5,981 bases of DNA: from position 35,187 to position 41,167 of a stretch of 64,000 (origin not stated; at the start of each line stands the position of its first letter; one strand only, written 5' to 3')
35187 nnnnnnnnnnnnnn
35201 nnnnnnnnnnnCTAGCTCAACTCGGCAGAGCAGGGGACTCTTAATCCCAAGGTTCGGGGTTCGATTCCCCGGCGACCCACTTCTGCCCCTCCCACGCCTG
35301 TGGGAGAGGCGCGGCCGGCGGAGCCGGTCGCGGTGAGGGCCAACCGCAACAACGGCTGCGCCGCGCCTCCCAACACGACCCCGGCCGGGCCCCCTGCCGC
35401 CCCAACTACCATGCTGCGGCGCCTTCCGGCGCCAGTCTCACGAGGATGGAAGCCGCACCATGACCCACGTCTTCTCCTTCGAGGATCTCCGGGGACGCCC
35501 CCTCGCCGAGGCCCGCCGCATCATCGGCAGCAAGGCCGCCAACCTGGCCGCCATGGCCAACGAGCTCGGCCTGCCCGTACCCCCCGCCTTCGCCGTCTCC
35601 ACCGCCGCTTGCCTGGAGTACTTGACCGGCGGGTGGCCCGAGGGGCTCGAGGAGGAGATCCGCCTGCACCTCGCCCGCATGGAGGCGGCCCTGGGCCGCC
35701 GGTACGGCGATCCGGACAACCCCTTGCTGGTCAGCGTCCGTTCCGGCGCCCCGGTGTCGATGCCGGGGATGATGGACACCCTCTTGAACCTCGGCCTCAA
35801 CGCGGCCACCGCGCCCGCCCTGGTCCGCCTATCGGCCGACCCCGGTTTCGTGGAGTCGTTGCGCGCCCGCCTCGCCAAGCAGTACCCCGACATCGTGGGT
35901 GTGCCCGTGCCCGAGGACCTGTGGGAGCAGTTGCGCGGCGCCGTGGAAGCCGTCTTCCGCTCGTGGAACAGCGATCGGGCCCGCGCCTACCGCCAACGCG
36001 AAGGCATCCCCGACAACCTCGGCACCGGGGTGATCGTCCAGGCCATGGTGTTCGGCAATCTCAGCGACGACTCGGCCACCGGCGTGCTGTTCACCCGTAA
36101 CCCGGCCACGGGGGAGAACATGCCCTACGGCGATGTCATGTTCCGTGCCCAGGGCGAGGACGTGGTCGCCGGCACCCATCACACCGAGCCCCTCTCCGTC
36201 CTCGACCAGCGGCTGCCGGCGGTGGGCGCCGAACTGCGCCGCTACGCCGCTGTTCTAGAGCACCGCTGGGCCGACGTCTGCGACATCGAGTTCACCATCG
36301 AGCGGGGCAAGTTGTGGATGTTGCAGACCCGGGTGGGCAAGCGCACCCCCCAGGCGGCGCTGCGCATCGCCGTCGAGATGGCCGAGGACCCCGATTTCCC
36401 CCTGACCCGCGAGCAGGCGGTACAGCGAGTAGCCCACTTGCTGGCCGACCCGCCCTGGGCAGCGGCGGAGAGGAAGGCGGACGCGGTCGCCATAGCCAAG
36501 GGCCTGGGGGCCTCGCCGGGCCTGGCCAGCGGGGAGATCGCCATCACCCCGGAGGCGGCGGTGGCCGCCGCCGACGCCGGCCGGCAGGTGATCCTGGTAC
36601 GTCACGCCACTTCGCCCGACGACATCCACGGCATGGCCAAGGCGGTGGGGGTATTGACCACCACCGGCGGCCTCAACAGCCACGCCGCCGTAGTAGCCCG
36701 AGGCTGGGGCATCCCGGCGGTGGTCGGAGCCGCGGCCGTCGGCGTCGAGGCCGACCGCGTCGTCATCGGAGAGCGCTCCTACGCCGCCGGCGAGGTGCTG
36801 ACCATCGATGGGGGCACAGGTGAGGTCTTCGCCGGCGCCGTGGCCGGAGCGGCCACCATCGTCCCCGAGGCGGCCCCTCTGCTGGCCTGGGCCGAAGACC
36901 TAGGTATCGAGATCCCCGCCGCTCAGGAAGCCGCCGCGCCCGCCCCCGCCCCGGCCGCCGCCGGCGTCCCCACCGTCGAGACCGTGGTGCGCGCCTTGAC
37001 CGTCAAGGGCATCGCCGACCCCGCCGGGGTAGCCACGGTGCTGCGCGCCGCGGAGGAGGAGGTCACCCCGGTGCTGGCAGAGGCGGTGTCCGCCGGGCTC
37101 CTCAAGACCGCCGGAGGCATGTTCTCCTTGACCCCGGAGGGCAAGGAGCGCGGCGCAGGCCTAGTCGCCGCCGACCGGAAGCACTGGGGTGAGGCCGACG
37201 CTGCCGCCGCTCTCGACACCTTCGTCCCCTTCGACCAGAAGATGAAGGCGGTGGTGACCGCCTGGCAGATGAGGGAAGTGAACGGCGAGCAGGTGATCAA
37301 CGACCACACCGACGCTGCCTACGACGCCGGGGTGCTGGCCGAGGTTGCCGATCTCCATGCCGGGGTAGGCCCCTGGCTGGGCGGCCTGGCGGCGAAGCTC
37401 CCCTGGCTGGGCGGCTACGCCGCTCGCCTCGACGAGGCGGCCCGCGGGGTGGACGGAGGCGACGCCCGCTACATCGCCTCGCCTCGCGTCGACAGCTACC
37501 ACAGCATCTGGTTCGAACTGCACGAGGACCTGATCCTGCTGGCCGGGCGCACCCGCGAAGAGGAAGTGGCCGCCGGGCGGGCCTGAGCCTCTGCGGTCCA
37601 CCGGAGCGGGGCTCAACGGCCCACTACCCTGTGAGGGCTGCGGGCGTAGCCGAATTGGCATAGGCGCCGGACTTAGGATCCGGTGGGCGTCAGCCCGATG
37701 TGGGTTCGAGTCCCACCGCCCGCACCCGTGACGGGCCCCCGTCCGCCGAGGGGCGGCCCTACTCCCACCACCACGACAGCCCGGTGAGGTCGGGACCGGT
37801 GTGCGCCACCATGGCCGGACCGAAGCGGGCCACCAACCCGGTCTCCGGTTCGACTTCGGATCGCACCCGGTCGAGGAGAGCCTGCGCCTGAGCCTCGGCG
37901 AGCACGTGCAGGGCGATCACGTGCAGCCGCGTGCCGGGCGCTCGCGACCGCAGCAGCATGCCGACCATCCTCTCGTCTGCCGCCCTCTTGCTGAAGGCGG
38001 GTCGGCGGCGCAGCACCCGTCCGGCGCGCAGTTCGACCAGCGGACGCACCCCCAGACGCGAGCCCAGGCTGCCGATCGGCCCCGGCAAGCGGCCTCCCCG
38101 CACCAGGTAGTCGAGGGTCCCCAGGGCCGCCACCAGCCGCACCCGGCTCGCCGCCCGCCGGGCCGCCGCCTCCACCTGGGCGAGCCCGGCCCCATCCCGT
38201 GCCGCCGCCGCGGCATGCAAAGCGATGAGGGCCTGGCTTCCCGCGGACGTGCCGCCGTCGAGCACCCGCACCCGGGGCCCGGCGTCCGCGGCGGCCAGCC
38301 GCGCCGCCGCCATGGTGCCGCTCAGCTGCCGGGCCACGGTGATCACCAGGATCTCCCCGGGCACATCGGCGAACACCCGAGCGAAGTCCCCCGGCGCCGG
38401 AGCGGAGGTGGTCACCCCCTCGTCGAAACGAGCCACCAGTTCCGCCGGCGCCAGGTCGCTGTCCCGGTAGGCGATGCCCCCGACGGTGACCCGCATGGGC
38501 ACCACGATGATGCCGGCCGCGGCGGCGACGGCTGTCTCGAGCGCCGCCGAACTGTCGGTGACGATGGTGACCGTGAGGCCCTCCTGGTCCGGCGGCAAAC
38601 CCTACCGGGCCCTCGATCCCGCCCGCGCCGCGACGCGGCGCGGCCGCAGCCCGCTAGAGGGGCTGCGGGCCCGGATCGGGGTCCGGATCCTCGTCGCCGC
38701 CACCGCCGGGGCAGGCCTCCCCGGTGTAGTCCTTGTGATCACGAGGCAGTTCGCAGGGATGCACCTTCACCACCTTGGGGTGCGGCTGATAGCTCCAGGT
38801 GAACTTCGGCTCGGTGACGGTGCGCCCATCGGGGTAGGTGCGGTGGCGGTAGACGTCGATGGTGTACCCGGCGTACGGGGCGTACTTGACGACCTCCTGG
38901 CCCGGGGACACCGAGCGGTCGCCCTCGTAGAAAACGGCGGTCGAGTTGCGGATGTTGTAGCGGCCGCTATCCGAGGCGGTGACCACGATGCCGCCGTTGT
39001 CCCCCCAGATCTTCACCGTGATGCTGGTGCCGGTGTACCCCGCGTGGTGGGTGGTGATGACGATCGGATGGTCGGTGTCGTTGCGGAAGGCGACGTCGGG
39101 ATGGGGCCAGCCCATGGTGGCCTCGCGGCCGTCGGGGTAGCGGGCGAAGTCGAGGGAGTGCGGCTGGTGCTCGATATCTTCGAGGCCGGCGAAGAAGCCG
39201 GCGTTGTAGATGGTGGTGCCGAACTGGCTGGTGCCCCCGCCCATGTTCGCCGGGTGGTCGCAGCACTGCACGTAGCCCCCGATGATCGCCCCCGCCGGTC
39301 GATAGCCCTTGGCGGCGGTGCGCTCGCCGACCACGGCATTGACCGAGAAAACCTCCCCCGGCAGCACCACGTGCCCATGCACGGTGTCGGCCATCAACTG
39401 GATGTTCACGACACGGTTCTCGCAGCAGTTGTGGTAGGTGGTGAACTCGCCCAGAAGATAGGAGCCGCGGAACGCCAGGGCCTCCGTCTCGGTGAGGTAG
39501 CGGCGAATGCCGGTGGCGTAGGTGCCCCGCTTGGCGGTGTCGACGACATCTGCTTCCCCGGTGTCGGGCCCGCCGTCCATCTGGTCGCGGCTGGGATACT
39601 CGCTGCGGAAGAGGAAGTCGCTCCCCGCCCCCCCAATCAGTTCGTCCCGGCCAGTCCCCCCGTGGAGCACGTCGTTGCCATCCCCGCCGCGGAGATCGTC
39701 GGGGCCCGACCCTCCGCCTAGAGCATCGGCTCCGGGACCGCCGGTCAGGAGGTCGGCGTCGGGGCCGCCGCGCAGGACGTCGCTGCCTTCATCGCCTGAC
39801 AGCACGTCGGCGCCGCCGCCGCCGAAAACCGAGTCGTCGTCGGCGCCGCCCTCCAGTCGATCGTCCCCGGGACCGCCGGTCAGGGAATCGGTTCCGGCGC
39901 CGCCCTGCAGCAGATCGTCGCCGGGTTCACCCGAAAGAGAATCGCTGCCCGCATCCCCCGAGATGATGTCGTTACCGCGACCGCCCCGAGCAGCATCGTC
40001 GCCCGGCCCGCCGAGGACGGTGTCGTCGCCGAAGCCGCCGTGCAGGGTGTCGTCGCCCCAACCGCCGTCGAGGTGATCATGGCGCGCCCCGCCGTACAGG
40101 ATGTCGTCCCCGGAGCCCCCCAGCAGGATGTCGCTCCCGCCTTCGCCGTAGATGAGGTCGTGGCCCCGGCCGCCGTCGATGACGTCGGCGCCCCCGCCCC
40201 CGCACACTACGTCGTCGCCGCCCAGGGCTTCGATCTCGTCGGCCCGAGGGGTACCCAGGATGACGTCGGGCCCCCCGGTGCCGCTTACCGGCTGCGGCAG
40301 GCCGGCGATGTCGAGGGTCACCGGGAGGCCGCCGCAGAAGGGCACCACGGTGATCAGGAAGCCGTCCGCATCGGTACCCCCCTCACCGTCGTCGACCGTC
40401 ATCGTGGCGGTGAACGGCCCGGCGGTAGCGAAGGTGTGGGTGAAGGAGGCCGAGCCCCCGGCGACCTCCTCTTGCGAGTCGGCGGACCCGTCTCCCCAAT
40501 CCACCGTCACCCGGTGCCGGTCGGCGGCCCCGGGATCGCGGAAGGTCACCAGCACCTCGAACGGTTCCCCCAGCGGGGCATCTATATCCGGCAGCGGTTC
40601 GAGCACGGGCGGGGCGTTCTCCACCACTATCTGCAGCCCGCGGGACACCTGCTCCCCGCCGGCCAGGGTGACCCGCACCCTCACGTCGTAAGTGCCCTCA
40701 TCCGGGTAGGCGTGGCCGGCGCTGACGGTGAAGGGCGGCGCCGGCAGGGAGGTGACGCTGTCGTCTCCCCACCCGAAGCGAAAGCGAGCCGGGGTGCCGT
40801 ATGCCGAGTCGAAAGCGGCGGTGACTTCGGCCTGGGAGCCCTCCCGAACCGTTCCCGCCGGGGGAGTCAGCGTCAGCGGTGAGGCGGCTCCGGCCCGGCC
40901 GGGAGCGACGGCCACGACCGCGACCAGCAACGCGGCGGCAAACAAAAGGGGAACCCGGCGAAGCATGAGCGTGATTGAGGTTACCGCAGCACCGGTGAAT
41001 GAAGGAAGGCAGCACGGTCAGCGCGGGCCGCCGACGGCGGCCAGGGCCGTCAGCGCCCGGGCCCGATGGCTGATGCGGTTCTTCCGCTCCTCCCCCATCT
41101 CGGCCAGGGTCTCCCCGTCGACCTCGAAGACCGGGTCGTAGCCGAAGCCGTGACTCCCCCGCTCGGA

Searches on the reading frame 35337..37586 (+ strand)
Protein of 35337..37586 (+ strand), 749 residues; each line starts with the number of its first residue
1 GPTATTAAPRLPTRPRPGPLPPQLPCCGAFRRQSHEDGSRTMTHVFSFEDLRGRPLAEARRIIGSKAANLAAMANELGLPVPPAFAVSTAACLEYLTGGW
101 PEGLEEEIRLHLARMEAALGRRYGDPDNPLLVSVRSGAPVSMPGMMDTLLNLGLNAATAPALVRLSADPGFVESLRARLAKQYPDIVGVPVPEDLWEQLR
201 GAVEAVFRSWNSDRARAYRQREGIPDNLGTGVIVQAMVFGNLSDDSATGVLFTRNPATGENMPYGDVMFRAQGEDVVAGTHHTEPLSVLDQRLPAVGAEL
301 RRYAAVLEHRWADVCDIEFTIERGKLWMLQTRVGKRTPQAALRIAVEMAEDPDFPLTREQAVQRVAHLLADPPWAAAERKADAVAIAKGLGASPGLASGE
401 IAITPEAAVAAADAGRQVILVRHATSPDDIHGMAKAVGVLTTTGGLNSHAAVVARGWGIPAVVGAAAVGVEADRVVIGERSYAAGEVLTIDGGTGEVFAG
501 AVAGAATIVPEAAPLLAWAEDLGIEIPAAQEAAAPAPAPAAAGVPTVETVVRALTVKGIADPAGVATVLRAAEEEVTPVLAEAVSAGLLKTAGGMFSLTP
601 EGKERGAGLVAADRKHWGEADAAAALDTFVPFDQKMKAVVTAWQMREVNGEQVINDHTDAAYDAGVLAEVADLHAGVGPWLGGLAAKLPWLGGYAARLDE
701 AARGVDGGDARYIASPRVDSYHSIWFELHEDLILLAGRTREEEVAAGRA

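Call 42: search_protein_families(library=pfam, proteins=[window:35337-37586:+], max_evalue=0.0001)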
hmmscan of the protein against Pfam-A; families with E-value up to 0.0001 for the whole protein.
window:35337-37586:+ (749 aa): 2 families
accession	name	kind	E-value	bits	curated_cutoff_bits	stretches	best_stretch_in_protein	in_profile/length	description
PF01326.24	PPDK_N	-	1.4e-44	153.1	27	3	104-284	77-218/328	Pyruvate phosphate dikinase, AMP/ATP-binding domain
PF00391.29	PEP-utilizers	-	5e-20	71.3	23.1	1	417-495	4-72/72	PEP-utilising enzyme, mobile domain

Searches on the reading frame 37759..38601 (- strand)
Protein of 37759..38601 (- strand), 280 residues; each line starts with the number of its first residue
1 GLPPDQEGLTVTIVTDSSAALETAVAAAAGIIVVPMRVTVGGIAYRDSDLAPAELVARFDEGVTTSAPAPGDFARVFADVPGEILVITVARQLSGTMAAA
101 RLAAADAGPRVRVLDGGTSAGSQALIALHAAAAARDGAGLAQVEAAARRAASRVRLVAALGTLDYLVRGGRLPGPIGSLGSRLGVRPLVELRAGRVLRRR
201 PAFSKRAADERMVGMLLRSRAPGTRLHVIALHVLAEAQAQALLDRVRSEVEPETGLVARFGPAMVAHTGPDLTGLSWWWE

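Call 43: search_protein_families(library=pfam, proteins=[window:37759-38601:-], max_evalue=0.0001)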
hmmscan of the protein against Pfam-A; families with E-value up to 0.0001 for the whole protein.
window:37759-38601:- (280 aa): 1 family
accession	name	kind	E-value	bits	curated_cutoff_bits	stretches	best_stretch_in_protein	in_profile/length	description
PF02645.21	DegV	-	2.2e-53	181.8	27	1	11-277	2-277/280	Uncharacterised protein, DegV family COG1307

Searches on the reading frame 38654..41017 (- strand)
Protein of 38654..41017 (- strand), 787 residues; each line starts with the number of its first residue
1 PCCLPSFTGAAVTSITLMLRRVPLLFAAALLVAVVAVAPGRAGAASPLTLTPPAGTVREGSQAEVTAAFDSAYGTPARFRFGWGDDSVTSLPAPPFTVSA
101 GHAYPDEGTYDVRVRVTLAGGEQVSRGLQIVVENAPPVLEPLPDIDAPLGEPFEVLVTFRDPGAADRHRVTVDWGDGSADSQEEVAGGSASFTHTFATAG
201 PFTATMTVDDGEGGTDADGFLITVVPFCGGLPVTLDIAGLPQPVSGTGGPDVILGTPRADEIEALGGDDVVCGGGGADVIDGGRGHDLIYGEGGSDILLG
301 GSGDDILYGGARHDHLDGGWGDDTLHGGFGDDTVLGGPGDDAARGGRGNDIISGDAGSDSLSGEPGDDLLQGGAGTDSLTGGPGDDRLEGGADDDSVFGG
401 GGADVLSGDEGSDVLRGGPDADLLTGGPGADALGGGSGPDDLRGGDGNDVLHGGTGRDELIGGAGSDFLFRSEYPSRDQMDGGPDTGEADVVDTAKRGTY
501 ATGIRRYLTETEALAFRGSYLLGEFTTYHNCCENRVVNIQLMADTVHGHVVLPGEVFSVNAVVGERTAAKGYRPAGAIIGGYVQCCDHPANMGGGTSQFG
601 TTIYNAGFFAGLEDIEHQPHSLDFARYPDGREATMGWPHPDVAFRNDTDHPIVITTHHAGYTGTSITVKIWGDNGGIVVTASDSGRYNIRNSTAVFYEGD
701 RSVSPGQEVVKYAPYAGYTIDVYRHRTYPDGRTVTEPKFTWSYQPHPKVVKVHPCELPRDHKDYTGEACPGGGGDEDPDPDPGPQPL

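Call 43: search_protein_families(library=pfam, proteins=[window:38654-41017:-], max_evalue=0.0001)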
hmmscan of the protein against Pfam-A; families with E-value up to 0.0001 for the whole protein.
window:38654-41017:- (787 aa): 4 families
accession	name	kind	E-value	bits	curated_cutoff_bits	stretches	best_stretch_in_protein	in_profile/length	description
PF00353.25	HemolysinCabind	-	6e-49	164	23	9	300-334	2-36/36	RTX calcium-binding nonapeptide repeat (4 copies)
PF04294.18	VanW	-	3.6e-37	127.2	27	1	534-671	1-130/130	VanW like protein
PF18911.6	PKD_4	-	9.5e-17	61.3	27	1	134-217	1-77/85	PKD domain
PF00801.26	PKD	-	4.1e-12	46.4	23.5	1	48-122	2-71/80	PKD domain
